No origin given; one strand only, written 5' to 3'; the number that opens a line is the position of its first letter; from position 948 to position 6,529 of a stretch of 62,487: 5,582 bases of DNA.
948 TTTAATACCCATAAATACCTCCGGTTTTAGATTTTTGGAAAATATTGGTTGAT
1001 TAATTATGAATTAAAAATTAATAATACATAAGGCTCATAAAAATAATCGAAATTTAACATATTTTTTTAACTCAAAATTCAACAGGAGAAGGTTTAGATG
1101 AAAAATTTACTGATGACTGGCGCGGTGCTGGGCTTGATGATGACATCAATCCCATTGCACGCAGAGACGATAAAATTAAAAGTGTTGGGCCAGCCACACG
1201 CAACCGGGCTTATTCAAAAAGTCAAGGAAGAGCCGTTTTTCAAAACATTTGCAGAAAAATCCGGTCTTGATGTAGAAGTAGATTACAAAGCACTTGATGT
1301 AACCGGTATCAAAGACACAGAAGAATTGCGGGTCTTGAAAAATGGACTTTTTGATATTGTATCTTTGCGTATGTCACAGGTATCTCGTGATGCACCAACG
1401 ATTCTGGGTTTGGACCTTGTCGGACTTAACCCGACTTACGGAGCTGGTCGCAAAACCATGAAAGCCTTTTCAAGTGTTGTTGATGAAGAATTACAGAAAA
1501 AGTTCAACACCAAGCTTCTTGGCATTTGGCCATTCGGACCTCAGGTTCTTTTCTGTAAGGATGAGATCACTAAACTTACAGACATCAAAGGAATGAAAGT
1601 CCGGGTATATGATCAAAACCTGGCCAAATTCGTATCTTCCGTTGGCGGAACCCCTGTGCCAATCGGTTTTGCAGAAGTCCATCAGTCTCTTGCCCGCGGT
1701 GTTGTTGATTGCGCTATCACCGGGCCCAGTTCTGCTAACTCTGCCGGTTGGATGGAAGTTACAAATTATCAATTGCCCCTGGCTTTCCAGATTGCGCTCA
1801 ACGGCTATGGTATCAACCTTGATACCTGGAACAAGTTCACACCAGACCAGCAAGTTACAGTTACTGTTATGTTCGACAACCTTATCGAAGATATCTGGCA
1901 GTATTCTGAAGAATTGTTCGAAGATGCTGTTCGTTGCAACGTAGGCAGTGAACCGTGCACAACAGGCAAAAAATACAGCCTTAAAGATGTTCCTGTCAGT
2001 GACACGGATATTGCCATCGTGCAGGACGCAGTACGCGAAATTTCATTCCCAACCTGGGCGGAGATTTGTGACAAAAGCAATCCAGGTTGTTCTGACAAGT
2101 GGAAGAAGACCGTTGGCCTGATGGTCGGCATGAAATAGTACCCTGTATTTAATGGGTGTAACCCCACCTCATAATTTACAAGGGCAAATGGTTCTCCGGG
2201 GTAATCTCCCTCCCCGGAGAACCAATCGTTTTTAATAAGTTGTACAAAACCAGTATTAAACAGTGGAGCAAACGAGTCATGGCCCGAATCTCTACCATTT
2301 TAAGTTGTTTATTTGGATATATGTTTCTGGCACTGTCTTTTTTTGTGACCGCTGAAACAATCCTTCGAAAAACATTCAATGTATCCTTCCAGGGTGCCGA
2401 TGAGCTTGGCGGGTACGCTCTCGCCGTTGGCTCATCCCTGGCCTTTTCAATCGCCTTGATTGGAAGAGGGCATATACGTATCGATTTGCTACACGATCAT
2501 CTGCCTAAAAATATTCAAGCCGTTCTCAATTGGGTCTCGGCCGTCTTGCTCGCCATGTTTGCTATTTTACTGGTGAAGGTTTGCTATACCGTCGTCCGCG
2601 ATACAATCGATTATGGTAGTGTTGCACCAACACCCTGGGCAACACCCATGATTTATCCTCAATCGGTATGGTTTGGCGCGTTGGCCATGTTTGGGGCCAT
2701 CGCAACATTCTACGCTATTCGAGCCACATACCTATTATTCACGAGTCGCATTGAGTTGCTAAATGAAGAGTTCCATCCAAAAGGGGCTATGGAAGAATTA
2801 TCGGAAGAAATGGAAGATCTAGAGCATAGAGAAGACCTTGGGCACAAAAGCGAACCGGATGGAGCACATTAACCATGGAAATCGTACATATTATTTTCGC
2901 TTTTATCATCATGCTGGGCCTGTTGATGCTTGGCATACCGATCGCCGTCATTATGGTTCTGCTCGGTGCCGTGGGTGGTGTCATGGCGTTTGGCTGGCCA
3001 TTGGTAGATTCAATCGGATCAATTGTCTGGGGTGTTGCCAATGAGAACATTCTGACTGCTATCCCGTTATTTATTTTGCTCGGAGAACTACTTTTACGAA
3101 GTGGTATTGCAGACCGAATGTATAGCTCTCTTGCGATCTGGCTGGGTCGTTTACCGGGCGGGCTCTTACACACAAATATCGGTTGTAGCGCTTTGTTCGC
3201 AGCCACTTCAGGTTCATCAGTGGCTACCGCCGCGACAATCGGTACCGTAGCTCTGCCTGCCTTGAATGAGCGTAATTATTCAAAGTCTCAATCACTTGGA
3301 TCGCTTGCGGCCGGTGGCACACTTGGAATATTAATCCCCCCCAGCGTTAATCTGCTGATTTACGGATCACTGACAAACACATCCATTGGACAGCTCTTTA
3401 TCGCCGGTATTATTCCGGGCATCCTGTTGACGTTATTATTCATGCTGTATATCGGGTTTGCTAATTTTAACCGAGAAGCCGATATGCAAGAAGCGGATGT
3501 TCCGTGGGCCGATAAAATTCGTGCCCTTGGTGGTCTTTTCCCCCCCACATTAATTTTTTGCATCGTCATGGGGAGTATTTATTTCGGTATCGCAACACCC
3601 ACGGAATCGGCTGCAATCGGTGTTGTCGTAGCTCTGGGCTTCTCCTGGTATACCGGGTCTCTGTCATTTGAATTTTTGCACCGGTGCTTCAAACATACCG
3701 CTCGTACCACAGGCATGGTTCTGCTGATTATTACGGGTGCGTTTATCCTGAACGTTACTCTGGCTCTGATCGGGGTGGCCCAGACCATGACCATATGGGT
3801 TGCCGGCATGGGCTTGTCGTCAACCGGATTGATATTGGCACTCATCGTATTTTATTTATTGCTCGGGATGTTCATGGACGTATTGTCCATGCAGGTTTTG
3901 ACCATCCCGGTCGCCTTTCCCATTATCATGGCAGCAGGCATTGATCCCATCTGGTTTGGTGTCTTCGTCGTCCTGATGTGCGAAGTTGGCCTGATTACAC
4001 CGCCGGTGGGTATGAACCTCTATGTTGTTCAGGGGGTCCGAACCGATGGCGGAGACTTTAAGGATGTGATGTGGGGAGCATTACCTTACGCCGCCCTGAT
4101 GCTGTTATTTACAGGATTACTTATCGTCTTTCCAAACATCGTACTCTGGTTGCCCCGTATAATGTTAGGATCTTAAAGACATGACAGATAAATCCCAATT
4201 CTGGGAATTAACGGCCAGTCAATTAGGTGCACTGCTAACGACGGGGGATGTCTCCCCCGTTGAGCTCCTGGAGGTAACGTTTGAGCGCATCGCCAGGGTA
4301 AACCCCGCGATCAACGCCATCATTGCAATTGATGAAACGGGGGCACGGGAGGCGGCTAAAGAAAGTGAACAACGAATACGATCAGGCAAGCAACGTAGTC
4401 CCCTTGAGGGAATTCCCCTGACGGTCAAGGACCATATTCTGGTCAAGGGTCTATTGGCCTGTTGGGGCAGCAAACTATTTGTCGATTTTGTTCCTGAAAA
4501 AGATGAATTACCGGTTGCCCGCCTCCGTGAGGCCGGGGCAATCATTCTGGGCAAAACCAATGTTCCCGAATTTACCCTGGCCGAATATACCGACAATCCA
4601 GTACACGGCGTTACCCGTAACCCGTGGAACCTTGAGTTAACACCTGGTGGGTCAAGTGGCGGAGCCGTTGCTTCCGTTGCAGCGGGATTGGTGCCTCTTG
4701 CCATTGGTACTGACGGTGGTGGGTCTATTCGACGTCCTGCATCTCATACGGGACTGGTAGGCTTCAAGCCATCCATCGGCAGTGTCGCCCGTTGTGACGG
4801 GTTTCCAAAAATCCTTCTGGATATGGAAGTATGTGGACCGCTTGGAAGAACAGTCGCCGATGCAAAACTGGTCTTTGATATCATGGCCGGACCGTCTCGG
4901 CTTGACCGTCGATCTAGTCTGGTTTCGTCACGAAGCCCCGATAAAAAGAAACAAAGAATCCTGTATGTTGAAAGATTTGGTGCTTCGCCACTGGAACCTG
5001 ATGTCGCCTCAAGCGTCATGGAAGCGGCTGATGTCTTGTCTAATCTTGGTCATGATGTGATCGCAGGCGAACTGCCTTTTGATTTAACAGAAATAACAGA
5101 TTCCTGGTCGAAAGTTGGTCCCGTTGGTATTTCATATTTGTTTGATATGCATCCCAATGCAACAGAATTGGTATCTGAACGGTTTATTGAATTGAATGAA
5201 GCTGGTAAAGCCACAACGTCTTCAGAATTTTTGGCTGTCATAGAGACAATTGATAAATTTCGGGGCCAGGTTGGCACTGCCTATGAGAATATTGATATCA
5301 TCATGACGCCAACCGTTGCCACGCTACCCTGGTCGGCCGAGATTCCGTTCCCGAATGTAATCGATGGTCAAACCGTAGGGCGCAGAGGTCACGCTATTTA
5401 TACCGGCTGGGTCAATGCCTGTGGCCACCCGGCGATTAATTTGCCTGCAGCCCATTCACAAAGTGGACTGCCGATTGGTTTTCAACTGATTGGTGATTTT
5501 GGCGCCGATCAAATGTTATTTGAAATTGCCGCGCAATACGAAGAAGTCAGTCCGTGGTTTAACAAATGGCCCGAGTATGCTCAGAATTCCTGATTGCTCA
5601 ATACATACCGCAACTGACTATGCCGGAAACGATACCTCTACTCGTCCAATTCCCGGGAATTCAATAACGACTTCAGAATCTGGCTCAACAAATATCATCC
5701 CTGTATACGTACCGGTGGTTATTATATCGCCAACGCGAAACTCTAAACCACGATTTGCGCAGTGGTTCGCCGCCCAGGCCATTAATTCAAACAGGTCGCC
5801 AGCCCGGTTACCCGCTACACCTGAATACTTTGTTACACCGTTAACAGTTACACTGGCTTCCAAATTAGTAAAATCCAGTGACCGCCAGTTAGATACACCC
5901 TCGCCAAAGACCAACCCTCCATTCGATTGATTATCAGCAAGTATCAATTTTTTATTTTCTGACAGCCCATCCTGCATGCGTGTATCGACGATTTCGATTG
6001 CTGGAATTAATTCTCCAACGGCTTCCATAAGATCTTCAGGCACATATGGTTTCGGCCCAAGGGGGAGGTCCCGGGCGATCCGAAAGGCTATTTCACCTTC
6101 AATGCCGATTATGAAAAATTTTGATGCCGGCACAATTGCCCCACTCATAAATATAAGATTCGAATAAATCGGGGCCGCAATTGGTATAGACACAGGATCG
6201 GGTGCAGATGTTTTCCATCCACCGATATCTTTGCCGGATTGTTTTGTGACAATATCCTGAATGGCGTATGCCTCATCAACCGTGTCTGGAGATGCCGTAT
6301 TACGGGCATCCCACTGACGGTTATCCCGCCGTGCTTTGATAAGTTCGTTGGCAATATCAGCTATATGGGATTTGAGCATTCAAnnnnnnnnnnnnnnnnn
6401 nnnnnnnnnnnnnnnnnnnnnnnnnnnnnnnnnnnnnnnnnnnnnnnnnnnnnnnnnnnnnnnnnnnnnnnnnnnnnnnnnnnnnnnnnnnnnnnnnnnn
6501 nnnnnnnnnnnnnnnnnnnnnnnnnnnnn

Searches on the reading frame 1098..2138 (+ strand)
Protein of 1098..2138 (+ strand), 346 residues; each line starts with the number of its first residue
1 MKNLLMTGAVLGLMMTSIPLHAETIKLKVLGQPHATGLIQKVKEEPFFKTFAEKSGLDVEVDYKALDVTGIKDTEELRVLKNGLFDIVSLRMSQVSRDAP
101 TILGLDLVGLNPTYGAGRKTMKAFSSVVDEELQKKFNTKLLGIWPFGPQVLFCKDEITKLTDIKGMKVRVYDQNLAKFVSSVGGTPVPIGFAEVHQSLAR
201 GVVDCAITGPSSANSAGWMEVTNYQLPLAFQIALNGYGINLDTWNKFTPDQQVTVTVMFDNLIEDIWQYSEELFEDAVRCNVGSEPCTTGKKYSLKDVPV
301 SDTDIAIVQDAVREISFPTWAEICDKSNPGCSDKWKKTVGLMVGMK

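Call 44: search_protein_families(library=pfam, proteins=[window:1098-2138:+], max_evalue=0.00001)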
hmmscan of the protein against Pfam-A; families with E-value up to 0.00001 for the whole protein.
window:1098-2138:+ (346 aa): 1 family
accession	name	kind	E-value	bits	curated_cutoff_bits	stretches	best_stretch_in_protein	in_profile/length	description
PF03480.18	DctP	-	7.4e-20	71.9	23.4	1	46-276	17-248/286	Bacterial extracellular solute-binding protein, family 7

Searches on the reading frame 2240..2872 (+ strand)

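Call 44: search_protein_families(library=pfam, proteins=[window:2240-2872:+], max_evalue=0.00001)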
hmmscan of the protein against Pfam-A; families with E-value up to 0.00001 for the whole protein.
window:2240-2872:+ (210 aa): 1 family
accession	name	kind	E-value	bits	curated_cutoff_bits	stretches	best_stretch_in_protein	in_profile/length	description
PF04290.18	DctQ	-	6.9e-18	65.3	28.3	1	35-155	4-122/132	Tripartite ATP-independent periplasmic transporters, DctQ component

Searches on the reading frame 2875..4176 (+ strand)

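Call 44: search_protein_families(library=pfam, proteins=[window:2875-4176:+], max_evalue=0.00001)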
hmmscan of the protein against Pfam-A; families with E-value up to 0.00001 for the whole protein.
window:2875-4176:+ (433 aa): 1 family
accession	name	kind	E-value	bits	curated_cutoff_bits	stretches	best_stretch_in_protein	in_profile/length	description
PF06808.19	DctM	-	4.8e-88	296.2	23.8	1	10-422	1-413/413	Tripartite ATP-independent periplasmic transporter, DctM component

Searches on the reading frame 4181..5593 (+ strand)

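Call 44: search_protein_families(library=pfam, proteins=[window:4181-5593:+], max_evalue=0.00001)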
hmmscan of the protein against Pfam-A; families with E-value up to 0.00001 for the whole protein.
window:4181-5593:+ (470 aa): 1 family
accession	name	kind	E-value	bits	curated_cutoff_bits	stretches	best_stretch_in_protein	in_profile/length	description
PF01425.27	Amidase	-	8.7e-96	322.1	27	1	28-446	1-444/445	Amidase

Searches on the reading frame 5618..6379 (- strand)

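Call 44: search_protein_families(library=pfam, proteins=[window:5618-6379:-], max_evalue=0.00001)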
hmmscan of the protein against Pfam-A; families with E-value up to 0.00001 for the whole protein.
window:5618-6379:- (253 aa): 1 family
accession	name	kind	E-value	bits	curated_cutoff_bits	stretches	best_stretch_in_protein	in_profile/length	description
PF01557.24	FAA_hydrolase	-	5.3e-14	52.8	23.9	1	91-248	58-210/214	Fumarylacetoacetate (FAA) hydrolase C-terminal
